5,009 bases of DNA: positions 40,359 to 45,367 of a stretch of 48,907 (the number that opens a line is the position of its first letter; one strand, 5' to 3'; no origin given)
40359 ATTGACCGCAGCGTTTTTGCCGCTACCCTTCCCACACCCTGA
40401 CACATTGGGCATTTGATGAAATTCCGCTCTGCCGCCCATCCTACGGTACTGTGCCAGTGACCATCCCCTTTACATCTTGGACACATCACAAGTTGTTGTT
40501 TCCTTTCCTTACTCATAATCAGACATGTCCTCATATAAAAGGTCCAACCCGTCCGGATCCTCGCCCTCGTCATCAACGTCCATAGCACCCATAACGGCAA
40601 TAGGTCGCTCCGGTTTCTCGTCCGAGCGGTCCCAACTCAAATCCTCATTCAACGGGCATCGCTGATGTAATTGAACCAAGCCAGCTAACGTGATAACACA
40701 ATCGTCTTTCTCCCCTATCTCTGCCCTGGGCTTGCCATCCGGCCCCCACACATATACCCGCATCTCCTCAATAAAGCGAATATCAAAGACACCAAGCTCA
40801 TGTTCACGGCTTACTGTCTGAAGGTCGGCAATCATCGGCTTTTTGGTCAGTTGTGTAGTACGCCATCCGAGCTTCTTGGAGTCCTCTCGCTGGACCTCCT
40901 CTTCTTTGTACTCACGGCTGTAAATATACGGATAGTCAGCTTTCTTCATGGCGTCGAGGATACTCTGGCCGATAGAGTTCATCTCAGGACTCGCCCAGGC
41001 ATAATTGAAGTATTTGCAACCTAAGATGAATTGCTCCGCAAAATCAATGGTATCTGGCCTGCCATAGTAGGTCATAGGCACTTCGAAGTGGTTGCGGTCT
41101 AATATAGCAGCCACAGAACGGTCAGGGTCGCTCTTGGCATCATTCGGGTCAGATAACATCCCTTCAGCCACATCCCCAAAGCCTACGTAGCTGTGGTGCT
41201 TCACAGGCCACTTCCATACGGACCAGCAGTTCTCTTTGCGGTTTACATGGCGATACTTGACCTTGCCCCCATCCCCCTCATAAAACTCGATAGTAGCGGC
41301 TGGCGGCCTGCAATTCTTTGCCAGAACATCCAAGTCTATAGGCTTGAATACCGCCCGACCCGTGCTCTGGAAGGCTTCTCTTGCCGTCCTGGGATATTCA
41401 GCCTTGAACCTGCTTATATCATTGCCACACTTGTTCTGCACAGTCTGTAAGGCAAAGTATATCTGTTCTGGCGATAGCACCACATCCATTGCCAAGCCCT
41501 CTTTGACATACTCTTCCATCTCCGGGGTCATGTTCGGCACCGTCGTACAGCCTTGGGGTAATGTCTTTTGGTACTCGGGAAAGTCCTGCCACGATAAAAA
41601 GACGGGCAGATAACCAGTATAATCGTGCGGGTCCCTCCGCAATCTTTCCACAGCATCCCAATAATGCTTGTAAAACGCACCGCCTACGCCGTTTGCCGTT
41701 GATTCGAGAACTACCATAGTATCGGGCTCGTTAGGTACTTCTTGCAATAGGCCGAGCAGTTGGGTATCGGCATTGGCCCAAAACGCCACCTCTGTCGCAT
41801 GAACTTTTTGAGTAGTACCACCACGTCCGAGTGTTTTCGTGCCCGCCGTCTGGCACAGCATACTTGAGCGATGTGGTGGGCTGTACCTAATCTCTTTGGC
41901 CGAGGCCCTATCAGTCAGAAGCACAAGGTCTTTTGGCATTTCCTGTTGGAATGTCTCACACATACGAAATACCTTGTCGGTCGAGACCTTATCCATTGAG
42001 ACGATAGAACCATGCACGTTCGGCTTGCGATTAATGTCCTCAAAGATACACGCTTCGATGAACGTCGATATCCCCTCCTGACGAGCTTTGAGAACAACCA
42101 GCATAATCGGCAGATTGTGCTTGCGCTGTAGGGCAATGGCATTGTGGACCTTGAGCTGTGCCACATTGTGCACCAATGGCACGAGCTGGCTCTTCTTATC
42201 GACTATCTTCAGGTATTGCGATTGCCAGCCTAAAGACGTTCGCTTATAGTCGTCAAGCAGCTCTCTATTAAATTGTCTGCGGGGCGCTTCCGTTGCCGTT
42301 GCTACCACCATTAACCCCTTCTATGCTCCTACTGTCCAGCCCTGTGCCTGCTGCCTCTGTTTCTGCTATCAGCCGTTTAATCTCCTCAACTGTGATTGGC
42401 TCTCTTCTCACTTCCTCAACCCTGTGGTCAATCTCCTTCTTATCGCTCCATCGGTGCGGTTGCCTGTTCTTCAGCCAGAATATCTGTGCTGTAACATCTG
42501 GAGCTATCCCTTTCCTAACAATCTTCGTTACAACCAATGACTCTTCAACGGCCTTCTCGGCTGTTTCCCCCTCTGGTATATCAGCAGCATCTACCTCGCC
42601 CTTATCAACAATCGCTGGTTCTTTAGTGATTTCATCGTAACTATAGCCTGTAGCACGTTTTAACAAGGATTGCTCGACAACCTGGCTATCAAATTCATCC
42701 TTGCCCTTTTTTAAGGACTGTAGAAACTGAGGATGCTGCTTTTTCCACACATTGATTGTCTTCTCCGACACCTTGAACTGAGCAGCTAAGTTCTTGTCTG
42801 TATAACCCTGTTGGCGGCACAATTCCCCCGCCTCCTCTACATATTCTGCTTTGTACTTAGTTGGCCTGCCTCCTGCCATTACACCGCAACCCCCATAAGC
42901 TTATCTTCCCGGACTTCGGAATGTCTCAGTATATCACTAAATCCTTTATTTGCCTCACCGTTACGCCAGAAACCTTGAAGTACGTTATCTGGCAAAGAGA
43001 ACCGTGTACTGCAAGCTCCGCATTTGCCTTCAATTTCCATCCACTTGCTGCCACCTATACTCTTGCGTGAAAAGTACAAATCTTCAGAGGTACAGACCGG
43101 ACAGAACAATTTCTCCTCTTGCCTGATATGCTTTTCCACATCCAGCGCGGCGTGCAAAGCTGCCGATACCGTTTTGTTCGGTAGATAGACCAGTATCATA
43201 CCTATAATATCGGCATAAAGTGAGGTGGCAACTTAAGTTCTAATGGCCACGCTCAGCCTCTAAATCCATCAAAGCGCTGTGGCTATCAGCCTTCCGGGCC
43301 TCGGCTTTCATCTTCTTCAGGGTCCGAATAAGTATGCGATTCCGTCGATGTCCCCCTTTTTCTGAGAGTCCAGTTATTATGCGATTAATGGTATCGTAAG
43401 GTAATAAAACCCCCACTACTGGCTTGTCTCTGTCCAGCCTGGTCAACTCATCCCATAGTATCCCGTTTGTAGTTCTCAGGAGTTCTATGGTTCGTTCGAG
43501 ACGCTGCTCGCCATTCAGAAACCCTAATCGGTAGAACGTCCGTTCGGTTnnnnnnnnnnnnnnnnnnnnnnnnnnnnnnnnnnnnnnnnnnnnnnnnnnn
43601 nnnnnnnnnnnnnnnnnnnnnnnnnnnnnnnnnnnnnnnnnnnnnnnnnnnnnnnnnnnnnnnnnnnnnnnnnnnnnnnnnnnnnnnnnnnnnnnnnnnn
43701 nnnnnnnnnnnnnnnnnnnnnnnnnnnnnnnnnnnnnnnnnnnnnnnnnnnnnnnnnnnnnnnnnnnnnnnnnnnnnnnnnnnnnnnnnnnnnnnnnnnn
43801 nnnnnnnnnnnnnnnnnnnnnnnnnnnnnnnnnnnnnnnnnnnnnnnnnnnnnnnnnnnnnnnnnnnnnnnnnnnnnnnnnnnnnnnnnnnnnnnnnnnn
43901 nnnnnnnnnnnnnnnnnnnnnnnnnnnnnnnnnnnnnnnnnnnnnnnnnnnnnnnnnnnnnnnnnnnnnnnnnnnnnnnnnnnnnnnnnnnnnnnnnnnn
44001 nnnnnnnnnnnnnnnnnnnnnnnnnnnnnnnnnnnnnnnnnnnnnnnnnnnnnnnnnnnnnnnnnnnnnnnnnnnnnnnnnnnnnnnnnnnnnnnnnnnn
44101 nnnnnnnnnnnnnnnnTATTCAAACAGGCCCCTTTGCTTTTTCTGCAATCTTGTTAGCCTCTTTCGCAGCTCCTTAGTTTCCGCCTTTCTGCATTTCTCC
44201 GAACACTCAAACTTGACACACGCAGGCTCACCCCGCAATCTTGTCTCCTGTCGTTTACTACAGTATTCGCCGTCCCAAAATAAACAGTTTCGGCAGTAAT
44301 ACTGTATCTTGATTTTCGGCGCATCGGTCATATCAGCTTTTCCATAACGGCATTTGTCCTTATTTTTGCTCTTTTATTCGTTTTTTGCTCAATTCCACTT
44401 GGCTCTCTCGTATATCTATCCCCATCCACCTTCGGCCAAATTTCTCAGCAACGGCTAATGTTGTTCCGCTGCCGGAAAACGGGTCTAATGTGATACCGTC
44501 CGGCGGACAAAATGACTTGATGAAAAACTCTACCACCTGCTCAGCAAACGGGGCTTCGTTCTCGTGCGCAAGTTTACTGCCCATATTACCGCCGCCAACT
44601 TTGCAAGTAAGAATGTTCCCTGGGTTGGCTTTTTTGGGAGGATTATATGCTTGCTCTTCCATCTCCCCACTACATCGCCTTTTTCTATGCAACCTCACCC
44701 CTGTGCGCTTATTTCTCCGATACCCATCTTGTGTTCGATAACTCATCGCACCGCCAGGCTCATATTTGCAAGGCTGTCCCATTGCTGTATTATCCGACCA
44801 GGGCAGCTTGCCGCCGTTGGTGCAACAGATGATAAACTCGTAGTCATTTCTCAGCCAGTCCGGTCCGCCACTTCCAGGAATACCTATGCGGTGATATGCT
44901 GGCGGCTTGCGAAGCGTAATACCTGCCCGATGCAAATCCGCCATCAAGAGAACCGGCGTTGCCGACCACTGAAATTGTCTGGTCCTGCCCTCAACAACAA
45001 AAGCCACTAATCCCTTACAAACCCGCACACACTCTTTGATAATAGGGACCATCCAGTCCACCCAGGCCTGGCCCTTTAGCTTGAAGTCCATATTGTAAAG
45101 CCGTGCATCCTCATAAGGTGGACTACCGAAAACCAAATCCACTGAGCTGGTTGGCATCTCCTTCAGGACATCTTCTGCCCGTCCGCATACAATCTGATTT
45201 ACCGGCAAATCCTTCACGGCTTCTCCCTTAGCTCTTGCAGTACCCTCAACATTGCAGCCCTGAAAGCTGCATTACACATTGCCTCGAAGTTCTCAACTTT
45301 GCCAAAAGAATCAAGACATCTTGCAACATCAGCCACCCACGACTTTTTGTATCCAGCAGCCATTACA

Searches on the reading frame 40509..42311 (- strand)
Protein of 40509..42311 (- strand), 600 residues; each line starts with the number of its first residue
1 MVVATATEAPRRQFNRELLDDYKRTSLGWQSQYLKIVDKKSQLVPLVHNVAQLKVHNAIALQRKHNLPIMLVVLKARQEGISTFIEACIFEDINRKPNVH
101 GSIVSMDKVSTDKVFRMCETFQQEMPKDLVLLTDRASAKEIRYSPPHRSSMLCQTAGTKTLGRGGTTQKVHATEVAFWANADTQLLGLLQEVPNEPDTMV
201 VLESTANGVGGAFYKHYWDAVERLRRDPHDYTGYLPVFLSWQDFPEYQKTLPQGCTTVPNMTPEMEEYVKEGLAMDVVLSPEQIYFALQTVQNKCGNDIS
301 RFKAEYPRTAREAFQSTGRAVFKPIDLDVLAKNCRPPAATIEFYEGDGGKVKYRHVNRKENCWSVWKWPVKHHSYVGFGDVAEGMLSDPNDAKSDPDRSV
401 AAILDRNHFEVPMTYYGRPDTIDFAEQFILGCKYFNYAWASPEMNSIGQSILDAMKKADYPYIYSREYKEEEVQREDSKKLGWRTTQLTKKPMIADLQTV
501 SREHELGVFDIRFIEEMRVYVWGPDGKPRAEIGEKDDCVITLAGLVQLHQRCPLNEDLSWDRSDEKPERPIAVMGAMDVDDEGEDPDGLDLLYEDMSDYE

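Call 11: search_protein_families(library=pfam, proteins=[window:40509-42311:-], max_evalue=0.01)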
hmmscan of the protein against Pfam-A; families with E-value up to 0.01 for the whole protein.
window:40509-42311:- (600 aa): 0 families

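Call 12: search_protein_families(library=phrogs, proteins=[window:40509-42311:-], max_evalue=0.001)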
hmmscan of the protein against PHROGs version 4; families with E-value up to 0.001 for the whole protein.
window:40509-42311:- (600 aa): 4 families
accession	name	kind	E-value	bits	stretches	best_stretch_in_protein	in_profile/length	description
phrog_38407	-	unknown function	5.7e-20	72.6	1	203-553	6-352/370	-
phrog_24361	-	head and packaging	1e-14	55.7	1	434-562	23-151/162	terminase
phrog_2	-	head and packaging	1.2e-07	31.9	1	44-551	262-596/807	terminase large subunit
phrog_26724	-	unknown function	0.00067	20.3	0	34-213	21-190/192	-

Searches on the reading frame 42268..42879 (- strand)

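Call 71: search_protein_families(library=pfam, proteins=[window:42268-42879:-], max_evalue=0.01)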
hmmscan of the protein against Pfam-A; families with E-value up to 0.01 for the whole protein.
window:42268-42879:- (203 aa): 4 families
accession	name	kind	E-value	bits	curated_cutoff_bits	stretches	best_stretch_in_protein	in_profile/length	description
PF16677.11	GP3_package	-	7.9e-05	23.2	29.4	1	11-74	17-83/105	DNA-packaging protein gp3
PF13022.12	HTH_Tnp_1_2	-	0.00092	19.8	27.9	0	22-70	20-70/122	Helix-turn-helix of insertion element transposase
PF02796.21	HTH_7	-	0.0045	17.5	23.8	0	4-42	1-38/45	Helix-turn-helix domain of resolvase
PF13384.12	HTH_23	-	0.0046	17.2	24.6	0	20-48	13-40/50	Homeodomain-like domain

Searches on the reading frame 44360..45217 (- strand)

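Call 71: search_protein_families(library=pfam, proteins=[window:44360-45217:-], max_evalue=0.01)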
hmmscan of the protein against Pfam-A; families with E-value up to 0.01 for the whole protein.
window:44360-45217:- (285 aa): 2 families
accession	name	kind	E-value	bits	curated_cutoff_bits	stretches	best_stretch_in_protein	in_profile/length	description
PF01555.25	N6_N4_Mtase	-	4.2e-28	99.3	26.7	1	26-279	1-221/221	DNA methylase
PF09445.16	Methyltransf_15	-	0.0052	16.8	22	0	9-36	53-82/165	RNA cap guanine-N2 methyltransferase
